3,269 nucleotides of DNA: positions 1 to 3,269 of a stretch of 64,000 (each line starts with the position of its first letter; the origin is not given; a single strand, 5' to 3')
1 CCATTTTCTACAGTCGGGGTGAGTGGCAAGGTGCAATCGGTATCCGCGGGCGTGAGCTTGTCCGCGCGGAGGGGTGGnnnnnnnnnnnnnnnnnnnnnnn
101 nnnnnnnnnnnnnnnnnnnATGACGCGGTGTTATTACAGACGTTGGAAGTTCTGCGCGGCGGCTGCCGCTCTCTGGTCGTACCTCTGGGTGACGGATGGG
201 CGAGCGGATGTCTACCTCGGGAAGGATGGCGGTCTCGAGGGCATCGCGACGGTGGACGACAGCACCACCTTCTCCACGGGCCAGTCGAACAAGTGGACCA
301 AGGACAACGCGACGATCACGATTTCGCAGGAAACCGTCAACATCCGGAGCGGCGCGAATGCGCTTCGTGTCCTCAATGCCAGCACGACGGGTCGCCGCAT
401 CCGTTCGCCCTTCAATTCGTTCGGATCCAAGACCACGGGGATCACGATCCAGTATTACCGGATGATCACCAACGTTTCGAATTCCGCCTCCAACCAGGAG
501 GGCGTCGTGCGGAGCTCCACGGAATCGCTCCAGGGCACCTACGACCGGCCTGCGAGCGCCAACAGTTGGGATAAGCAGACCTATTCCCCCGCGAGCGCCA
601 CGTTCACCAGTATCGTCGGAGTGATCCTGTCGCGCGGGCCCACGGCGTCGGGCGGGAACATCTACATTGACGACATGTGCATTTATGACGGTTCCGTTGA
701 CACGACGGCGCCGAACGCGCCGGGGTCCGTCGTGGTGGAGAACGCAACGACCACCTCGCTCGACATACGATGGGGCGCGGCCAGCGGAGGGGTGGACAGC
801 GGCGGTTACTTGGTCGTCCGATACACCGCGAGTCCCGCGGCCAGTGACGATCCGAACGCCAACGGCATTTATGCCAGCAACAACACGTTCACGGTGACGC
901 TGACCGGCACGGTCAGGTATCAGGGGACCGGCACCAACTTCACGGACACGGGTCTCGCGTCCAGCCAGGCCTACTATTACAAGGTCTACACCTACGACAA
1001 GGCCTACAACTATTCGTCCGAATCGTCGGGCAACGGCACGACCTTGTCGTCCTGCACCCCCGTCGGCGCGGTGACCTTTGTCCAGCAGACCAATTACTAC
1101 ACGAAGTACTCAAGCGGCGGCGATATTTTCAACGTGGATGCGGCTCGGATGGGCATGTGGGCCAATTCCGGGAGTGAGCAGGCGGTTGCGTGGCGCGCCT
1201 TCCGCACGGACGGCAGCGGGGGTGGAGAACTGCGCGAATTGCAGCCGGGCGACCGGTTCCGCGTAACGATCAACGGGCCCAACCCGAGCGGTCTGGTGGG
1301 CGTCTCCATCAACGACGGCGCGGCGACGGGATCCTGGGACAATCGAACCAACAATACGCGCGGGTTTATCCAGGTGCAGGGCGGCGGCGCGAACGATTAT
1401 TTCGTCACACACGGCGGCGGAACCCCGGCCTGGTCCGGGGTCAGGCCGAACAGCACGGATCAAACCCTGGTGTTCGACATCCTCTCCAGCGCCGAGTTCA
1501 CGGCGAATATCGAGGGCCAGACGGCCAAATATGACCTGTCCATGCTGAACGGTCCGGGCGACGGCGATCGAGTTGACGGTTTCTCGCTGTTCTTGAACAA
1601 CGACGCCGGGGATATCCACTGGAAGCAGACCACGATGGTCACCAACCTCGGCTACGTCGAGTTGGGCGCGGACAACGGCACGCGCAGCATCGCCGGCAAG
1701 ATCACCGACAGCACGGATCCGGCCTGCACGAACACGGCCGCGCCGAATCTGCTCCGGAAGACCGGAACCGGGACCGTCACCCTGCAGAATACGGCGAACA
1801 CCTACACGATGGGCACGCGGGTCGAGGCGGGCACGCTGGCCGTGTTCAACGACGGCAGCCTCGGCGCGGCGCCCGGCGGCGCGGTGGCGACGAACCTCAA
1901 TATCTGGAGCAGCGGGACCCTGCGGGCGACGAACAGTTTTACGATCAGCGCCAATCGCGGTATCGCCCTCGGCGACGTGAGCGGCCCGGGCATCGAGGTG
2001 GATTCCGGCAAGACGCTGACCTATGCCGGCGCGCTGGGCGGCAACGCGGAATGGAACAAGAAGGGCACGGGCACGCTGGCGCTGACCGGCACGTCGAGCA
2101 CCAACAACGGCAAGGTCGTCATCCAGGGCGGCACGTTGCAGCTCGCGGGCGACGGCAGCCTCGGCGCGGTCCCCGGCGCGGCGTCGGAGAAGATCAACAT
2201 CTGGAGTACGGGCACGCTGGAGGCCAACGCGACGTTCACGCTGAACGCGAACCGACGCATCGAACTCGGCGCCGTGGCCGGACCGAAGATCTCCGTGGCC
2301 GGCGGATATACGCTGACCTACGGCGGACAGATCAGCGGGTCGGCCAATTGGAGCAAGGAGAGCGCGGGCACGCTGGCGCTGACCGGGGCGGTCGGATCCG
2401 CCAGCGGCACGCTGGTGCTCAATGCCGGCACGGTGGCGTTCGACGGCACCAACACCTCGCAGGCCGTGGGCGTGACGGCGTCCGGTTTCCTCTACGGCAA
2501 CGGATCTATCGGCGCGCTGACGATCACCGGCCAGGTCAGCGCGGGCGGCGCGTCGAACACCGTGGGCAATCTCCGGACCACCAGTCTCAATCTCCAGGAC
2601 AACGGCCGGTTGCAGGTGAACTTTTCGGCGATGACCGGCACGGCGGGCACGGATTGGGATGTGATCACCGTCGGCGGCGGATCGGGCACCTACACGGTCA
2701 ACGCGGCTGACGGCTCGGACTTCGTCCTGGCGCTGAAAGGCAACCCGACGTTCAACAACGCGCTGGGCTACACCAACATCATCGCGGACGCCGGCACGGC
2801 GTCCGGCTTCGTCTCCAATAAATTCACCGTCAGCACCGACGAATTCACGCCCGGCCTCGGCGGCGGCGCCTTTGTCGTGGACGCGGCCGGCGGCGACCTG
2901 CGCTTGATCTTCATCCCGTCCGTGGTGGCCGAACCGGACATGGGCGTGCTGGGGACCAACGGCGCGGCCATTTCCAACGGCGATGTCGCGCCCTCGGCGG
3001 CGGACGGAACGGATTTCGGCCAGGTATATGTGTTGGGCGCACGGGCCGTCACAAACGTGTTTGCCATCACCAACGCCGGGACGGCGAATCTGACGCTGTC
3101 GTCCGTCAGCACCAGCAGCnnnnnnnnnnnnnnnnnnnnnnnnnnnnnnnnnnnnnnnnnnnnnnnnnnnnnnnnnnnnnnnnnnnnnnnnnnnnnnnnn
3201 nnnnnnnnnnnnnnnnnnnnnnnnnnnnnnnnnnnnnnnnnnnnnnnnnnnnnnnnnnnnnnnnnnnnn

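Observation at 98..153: AT-rich 20-bp element pair sits on the start codon and signal-peptide codons of the giant gene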

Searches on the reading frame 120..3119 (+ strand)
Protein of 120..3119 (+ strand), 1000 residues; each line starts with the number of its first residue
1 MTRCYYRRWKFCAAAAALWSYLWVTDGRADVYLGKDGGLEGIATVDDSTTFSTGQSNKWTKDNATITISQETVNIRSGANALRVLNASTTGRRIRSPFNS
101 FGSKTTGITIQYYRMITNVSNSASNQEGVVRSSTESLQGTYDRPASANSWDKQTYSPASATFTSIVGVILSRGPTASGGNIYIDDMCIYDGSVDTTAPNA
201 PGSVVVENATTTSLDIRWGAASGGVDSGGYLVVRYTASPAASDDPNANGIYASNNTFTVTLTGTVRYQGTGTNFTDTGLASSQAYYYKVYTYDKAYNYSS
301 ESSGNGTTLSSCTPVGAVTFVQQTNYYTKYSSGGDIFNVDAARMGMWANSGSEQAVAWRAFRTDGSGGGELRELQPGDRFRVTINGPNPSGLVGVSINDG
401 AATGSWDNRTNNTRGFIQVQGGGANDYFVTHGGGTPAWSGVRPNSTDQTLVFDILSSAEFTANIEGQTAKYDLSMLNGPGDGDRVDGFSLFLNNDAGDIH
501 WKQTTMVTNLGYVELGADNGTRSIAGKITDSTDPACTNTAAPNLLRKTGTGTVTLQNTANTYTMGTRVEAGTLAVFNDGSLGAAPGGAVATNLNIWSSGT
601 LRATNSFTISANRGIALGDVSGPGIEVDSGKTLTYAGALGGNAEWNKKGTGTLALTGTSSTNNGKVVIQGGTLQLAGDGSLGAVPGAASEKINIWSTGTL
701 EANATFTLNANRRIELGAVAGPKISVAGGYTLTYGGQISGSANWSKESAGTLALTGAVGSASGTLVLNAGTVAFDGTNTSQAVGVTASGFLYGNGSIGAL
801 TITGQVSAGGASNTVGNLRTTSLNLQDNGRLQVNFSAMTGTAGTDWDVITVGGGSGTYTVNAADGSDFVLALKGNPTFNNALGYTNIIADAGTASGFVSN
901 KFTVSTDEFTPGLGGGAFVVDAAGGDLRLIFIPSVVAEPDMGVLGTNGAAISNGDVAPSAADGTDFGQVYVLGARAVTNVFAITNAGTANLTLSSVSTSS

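Call 25: search_protein_families(library=pfam, proteins=[window:120-3119:+], max_evalue=0.001)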
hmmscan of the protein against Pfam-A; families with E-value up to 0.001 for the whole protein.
window:120-3119:+ (1000 aa): 2 families
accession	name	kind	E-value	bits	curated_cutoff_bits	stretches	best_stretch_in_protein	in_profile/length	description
PF12951.13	PATR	-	4.6e-09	36.6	27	2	545-575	1-30/30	Passenger-associated-transport-repeat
PF00041.27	fn3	-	0.00015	22.4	25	0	200-298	2-75/84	Fibronectin type III domain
